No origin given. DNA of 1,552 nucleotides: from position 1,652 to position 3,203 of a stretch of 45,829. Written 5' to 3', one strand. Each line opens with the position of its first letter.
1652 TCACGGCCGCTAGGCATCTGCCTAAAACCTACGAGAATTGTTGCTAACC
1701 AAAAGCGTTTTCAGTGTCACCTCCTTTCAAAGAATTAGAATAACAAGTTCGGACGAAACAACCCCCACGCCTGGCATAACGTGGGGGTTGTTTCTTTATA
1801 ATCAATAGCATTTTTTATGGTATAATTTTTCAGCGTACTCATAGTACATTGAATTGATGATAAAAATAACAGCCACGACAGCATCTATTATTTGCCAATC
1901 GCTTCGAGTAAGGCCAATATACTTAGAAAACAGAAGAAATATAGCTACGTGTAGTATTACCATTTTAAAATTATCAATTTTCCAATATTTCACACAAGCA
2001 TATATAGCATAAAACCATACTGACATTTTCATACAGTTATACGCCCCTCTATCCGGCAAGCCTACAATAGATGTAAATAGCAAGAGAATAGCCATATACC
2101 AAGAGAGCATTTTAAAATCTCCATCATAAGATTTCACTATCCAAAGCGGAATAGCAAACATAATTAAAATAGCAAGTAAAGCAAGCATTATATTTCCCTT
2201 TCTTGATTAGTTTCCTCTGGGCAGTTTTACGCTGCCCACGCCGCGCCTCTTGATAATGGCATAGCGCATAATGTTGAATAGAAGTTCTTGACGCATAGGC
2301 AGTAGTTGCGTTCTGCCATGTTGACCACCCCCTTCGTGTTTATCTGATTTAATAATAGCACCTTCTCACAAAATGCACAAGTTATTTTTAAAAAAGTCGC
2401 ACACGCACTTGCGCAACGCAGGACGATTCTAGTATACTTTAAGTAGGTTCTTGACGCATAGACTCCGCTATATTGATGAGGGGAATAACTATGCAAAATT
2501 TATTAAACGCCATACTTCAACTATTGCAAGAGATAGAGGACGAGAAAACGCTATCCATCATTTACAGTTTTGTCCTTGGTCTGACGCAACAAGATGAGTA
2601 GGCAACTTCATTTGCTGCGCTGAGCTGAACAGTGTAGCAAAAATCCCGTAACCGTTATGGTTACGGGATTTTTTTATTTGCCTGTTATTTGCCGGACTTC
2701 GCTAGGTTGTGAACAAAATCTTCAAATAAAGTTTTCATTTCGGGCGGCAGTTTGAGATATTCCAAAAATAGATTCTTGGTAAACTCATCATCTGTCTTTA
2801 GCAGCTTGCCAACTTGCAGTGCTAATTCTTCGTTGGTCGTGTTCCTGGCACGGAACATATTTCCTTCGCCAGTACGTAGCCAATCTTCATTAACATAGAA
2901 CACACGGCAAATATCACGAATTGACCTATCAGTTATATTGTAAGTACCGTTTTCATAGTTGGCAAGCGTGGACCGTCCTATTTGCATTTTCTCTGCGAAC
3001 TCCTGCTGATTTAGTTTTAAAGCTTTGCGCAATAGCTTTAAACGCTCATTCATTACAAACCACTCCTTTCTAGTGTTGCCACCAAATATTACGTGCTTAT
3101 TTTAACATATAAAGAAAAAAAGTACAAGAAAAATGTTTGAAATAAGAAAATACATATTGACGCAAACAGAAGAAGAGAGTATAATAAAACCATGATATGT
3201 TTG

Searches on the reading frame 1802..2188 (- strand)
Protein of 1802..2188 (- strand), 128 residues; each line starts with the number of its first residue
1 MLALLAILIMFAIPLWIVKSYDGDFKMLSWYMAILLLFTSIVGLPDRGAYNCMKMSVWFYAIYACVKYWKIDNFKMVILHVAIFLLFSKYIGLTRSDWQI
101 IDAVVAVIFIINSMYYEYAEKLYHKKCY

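Call 24: search_protein_families(library=pfam, proteins=[window:1802-2188:-], max_evalue=0.05)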
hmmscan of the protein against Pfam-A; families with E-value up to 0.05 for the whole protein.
window:1802-2188:- (128 aa): 1 family
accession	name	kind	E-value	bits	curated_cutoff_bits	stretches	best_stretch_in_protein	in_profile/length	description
PF20619.3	DUF6804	-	3.6e-05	24.3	27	1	28-112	5-89/91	Family of unknown function (DUF6804)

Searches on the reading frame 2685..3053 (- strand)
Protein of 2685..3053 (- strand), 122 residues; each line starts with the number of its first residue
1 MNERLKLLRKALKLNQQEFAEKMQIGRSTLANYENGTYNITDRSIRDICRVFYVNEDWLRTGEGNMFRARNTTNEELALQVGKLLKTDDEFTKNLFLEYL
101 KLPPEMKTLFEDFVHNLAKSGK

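Call 24: search_protein_families(library=pfam, proteins=[window:2685-3053:-], max_evalue=0.05)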
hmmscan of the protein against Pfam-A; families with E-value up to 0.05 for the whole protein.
window:2685-3053:- (122 aa): 8 families
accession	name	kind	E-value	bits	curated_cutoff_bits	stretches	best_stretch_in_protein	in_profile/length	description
PF12844.13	HTH_19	-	1.4e-14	54.1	30.2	1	2-64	1-63/64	Helix-turn-helix domain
PF01381.28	HTH_3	-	2.1e-14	53.7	23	1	5-59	1-55/55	Helix-turn-helix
PF13560.12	HTH_31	-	1.5e-08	35.2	27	1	4-54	5-56/64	Helix-turn-helix domain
PF13443.12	HTH_26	-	0.00012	22.7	22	1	4-54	1-52/63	Cro/C1-type HTH DNA-binding domain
PF22495.2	HTH_92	-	0.0081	15.9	27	1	8-37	3-32/45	RsaL-like HTH domain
PF07022.19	Phage_CI_repr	-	0.016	16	22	0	6-66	4-64/65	Bacteriophage CI repressor helix-turn-helix domain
PF13518.12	HTH_28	-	0.028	15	25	0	3-32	1-31/52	Helix-turn-helix domain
PF17762.8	HTH_ParB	-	0.031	14.9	22.6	0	5-33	12-40/102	ParB HTH domain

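Call 65: search_protein_families(library=phrogs, proteins=[window:2685-3053:-], max_evalue=0.001)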
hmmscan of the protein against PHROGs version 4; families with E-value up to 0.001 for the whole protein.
window:2685-3053:- (122 aa): 13 families
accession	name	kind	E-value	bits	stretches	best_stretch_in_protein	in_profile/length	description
phrog_8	-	transcription regulation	7.5e-19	69.4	1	2-105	163-241/346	transcriptional regulator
phrog_2967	-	transcription regulation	2.2e-13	51.3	1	2-76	12-85/225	transcriptional regulator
phrog_4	-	transcription regulation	2.5e-13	50.8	1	2-84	138-205/400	transcriptional repressor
phrog_3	-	transcription regulation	5.8e-12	47.1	1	1-76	89-165/430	transcriptional repressor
phrog_2328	-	transcription regulation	1.7e-11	45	1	2-66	17-81/128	transcriptional repressor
phrog_147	-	transcription regulation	6.2e-10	40.3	1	1-63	5-70/100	transcriptional regulator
phrog_2439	-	transcription regulation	1.2e-07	31.9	1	3-68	10-81/367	transcriptional regulator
phrog_1373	-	transcription regulation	7.9e-06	26.9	1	2-52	65-115/166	transcriptional regulator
phrog_9710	-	unknown function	1.4e-05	26.1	1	16-75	30-91/95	-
phrog_6378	-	unknown function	1.7e-05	25.8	1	3-86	11-93/131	-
phrog_34939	-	unknown function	2e-05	25.4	1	2-81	11-90/280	-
phrog_7950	-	transcription regulation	5e-05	24.3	1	1-36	8-43/68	transcriptional repressor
phrog_2104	-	unknown function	0.00014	23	1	3-37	42-76/103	-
